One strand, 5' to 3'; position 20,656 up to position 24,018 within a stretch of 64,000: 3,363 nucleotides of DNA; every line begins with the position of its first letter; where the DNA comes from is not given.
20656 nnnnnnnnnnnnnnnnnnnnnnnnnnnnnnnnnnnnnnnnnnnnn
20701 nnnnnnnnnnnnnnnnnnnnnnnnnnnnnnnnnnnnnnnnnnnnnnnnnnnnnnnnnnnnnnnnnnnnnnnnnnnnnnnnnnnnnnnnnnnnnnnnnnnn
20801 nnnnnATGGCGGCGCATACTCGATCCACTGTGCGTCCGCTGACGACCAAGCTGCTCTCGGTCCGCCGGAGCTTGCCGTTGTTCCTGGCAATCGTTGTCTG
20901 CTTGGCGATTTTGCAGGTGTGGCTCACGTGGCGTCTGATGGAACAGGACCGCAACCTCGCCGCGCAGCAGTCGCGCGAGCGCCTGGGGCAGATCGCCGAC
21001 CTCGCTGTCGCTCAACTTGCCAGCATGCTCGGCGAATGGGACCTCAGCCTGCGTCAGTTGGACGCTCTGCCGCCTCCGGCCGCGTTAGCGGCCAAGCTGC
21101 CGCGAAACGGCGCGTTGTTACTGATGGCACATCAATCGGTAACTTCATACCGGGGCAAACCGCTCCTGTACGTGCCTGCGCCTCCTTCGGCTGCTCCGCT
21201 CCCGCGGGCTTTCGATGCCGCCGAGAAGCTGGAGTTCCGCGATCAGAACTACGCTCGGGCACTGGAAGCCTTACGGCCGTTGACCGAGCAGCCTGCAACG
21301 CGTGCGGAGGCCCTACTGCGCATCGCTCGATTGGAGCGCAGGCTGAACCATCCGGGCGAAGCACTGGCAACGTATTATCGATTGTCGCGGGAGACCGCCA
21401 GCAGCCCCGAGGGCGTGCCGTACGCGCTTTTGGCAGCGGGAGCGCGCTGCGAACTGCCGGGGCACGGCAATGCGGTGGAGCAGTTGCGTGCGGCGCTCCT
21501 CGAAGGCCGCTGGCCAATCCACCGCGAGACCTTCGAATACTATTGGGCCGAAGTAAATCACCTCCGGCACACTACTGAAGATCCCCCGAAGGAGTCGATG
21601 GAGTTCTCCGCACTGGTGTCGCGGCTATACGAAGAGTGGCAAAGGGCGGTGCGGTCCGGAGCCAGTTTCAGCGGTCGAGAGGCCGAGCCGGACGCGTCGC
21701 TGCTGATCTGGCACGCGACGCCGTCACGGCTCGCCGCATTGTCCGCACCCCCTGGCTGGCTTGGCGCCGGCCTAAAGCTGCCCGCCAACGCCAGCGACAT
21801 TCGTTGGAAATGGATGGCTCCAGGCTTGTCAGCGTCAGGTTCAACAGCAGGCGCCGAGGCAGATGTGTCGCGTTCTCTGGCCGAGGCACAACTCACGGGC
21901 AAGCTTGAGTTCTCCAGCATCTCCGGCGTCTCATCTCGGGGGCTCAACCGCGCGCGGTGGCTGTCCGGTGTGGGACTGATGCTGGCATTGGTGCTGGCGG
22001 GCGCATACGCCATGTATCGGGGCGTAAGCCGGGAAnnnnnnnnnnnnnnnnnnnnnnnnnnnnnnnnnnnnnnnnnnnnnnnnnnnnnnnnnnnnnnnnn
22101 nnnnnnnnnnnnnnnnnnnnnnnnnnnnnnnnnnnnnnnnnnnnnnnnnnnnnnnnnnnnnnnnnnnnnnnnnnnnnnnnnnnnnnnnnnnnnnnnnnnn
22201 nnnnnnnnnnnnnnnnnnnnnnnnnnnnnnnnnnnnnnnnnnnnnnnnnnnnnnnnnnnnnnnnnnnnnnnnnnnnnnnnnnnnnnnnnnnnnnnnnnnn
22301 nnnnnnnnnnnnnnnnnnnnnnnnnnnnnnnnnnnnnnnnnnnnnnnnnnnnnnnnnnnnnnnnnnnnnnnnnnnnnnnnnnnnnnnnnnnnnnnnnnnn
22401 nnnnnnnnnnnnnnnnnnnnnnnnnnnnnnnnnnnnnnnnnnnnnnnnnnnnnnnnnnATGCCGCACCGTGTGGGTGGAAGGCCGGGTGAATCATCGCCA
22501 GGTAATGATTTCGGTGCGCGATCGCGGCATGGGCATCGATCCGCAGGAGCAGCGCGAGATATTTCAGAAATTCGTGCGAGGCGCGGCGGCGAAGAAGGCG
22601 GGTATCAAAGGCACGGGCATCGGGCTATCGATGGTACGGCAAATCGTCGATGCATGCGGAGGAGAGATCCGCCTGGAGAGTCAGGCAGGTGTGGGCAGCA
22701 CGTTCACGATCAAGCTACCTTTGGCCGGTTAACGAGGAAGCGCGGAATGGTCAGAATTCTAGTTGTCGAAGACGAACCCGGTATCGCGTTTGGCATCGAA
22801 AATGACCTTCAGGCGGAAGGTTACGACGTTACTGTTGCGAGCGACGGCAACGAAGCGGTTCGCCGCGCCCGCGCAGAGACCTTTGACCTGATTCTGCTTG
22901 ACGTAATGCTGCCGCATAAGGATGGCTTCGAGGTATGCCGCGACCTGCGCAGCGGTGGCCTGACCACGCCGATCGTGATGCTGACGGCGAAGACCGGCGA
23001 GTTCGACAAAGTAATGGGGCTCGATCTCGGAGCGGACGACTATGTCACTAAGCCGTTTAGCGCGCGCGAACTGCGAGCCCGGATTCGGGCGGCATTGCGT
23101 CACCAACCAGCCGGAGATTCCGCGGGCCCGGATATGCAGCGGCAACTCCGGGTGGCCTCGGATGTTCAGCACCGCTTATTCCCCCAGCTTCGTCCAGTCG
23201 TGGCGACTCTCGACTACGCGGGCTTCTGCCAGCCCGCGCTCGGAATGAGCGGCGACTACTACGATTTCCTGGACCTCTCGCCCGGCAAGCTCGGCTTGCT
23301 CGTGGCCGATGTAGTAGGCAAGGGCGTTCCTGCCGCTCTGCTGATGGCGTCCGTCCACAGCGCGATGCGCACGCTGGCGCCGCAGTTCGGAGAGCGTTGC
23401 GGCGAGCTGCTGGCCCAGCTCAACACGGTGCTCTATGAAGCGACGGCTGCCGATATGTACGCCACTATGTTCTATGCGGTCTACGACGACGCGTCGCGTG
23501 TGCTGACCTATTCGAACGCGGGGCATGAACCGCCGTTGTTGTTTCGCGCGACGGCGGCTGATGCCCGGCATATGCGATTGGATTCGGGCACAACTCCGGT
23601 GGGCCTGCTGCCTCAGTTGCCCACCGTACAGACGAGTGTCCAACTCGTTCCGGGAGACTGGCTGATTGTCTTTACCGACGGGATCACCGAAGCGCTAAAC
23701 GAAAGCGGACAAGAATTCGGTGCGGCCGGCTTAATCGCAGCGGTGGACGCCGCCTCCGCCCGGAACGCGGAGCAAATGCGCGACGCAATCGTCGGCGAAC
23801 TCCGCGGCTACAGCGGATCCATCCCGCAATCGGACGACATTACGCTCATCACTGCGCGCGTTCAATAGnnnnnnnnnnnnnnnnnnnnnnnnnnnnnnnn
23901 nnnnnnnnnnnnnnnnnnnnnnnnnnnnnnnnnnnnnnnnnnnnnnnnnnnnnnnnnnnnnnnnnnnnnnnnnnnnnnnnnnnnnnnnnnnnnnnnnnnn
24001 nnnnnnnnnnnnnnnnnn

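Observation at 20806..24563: Island-borne signalling module: sensor kinase + REC-PP2C phosphatase + OmpR regulator with duplicated receiver domains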

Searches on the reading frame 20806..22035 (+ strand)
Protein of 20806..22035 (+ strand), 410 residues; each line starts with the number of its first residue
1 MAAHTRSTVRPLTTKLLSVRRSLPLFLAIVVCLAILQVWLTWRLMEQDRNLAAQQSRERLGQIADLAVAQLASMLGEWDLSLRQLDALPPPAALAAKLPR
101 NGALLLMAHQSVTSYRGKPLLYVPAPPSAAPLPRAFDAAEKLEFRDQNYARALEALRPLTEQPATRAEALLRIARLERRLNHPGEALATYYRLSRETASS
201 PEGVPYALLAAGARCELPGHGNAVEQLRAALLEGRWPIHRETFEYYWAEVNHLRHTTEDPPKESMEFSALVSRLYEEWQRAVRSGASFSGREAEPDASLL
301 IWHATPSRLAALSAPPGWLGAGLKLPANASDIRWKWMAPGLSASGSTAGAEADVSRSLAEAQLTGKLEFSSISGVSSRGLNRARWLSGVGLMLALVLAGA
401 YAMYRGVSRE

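Call 58: find_homologous_proteins(query=window:20806-22035:+, max_evalue=0.00001)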
Query window:20806-22035:+ (410 aa): 245 proteins with E <= 0.00001 among 8000 candidates; the best 120 are listed.
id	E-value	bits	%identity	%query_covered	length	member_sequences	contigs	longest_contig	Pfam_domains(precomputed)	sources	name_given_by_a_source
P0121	2.0e-237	806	93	98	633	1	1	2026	PF02518.32,PF00512.32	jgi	jgi:signal transduction histidine kinase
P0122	1.8e-184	632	76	98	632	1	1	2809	PF02518.32,PF00512.32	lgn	-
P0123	2.2e-184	631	76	98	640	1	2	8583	PF02518.32,PF00512.32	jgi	-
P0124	3.3e-183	628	75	98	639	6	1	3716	PF02518.32,PF00512.32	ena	-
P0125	3.3e-183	628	75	98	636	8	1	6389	PF02518.32,PF00512.32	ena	-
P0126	7.1e-183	626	75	98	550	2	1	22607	PF00512.32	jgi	-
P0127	7.2e-183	626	73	98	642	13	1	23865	PF02518.32,PF00512.32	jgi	-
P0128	8.0e-183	626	75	98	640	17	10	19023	PF02518.32,PF00512.32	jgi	jgi:signal transduction histidine kinase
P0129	1.0e-181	623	74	98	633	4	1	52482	PF02518.32,PF00512.32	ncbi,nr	ncbi:MAG TPA: HAMP domain-containing sensor histidine kinase [Bryobacteraceae bacterium]|nr:HAMP dom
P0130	4.4e-180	617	73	99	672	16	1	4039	PF02518.32,PF00512.32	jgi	jgi:signal transduction histidine kinase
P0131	1.2e-179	616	72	98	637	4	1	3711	PF02518.32,PF00512.32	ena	-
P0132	3.8e-179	614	72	98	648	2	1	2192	PF02518.32,PF13432.13,PF00512.32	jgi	jgi:signal transduction histidine kinase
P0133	1.4e-178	612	75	96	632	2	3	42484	PF02518.32,PF00512.32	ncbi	-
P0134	1.8e-178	612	74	98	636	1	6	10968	PF02518.32,PF00512.32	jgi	jgi:signal transduction histidine kinase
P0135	2.6e-178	611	74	98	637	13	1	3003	PF02518.32,PF00512.32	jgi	jgi:signal transduction histidine kinase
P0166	1.1e-168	580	70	98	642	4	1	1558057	PF02518.32,PF00512.32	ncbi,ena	-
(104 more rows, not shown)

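Call 62: find_encoding_contigs(protein=P0166, flank=10000, max_places=2)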
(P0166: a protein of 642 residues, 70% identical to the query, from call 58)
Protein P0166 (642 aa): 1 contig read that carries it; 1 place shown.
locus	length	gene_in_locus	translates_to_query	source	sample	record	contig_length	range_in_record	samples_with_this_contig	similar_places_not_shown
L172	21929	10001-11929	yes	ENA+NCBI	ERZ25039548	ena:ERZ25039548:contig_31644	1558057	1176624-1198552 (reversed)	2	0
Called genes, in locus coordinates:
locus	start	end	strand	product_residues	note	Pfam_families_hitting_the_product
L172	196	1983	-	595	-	PF00069:Pkinase, PF01636:APH (faint), PF07714:PK_Tyr_Ser-Thr, PF03109:ABC1 (weak), PF13374:TPR_10 (faint)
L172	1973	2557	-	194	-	PF07638:Sigma70_ECF, PF04545:Sigma70_r4 (faint), PF08281:Sigma70_r4_2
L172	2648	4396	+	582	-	-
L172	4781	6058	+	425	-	PF14312:FG-GAP_2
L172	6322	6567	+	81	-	PF14312:FG-GAP_2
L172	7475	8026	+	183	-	-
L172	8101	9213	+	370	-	-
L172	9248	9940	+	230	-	-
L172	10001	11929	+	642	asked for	PF00512:HisKA, PF02518:HATPase_c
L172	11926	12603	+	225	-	PF00072:Response_reg, PF00486:Trans_reg_C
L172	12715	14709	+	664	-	PF07676:PD40 (faint), PF26549:Tricorn_N (weak)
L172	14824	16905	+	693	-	PF26550:Tricorn_2nd (faint), PF26549:Tricorn_N (faint), PF07676:PD40 (faint)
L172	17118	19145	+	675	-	PF26550:Tricorn_2nd (faint), PF26549:Tricorn_N (weak), PF07676:PD40 (faint)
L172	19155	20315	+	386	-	PF13489:Methyltransf_23 (weak), PF08241:Methyltransf_11, PF08242:Methyltransf_12, PF13649:Methyltransf_25, PF13847:Methyltransf_31 (faint), PF00486:Trans_reg_C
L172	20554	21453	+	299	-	PF14200:RicinB_lectin_2 (weak), PF00652:Ricin_B_lectin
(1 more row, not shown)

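Call 63: find_encoding_contigs(protein=P0129, flank=10000, max_places=2)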
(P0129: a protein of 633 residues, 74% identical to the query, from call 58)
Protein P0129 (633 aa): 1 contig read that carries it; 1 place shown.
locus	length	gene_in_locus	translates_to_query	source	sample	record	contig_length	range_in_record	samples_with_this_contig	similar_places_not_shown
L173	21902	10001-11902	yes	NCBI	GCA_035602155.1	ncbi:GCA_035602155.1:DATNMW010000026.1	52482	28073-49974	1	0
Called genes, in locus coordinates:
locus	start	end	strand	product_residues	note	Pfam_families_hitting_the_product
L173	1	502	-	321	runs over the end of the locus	PF03576:Peptidase_S58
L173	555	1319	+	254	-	PF02405:MlaE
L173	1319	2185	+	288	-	PF00005:ABC_tran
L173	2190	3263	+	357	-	PF02470:MlaD, PF28544:Helical_needle (weak)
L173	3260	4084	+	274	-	PF04794:YdjC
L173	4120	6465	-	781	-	PF04945:YHS, PF19335:HMBD, PF00122:E1-E2_ATPase, PF00702:Hydrolase, PF12710:HAD (faint), PF08282:Hydrolase_3 (faint)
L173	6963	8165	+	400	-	PF13088:BNR_2 (faint)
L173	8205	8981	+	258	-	PF00378:ECH_1, PF16113:ECH_2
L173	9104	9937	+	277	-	PF07238:PilZ, PF00226:DnaJ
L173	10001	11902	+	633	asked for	PF00512:HisKA, PF02518:HATPase_c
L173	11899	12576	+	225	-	PF00072:Response_reg, PF00486:Trans_reg_C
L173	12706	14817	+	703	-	PF26550:Tricorn_2nd (faint), PF07676:PD40 (faint), PF26549:Tricorn_N (weak)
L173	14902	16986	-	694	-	PF00486:Trans_reg_C, PF07676:PD40 (faint), PF23381:Beta-prop_IFT122_1st (faint), PF26549:Tricorn_N, PF26550:Tricorn_2nd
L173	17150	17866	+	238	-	-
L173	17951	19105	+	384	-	-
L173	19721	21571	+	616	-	PF00512:HisKA, PF02518:HATPase_c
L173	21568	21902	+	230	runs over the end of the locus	PF00072:Response_reg, PF00486:Trans_reg_C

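Call 67: predict_structure(alignment_id=A5)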
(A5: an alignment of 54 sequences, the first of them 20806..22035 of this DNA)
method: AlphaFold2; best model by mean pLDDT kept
length: 410 residues; sequences in the alignment: 54
mean_pLDDT: 87.9   pTM: 0.73
mean pLDDT of the five models: 87.9, 86.1, 85.5, 84.9, 83.7
residues with pLDDT >= 90: 247; 70-90: 123; 50-70: 35; < 50: 5
segments of 3 or more residues with pLDDT < 50: none
pLDDT, mean of each block of 10 residues (from residue 1): 54 61 85 88 88 89 94 94 92 90 92 87 89 92 94 97 95 96 96 95 94 90 94 94 97 95 94 95 95 90 96 90 86 87 58 87 91 61 76 85 80
secondary structure, 60 per line:
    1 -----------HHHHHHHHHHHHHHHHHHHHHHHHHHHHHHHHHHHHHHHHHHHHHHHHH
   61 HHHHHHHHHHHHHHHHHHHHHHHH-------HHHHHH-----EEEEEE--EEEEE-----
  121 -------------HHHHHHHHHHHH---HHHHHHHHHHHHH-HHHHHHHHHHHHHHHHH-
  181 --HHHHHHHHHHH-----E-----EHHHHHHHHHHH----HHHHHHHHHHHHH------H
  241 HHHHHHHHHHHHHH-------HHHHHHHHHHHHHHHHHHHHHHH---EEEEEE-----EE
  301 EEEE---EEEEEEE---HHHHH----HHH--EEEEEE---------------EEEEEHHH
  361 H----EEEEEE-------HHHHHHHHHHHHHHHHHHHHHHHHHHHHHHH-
elements in order: H12-84 H92-97 E103-108 E111-115 H134-145 H149-161 H163-179 H183-193 H206-216 H221-233 H240-254 H262-284 E288-293 E299-304 E308-314 H318-322 E332-337 E353-357 H358-361 E366-371 H379-409
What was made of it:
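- Checked: Two TM helices flank a periplasmic domain of about 340 aa (AlphaFold2 model, pLDDT 87.9, call 67).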

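Call 84: search_protein_families(library=ncbifam, proteins=[window:20830-22035:+], max_evalue=0.001)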
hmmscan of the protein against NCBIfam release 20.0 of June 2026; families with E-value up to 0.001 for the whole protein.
window:20830-22035:+ (402 aa): 0 families

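Call 95: search_protein_families(library=padloc, proteins=[window:20830-22035:+], max_evalue=0.001)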
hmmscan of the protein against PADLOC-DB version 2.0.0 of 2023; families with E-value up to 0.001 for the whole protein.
window:20830-22035:+ (402 aa): 0 families

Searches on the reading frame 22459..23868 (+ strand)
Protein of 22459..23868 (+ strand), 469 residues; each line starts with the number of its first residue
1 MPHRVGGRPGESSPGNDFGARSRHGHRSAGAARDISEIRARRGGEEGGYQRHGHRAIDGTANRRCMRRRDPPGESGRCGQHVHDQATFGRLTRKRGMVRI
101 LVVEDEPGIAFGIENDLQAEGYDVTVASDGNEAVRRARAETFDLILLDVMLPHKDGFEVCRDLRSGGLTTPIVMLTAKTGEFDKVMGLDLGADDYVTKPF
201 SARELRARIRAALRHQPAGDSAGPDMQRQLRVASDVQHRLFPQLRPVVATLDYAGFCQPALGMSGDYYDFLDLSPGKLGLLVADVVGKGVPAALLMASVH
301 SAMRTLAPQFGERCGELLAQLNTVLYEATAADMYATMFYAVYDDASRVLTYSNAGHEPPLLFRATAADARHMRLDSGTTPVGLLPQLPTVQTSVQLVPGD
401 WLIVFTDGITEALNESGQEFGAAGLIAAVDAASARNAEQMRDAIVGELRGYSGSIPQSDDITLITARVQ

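Call 3: search_protein_families(library=pfam, proteins=[window:22459-23868:+], max_evalue=0.01)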
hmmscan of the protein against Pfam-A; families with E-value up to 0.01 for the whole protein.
window:22459-23868:+ (469 aa): 3 families
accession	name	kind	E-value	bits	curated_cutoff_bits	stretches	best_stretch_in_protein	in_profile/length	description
PF07228.17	SpoIIE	-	2e-50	171.8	25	1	275-468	2-191/192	Stage II sporulation protein E (SpoIIE)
PF00072.30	Response_reg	-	5.7e-30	104.2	30.2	1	100-210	1-111/111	Response regulator receiver domain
PF21695.3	GlnR_1st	-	0.0003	21.1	27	1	131-212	31-110/111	Transcription regulator GlnR, N-terminal domain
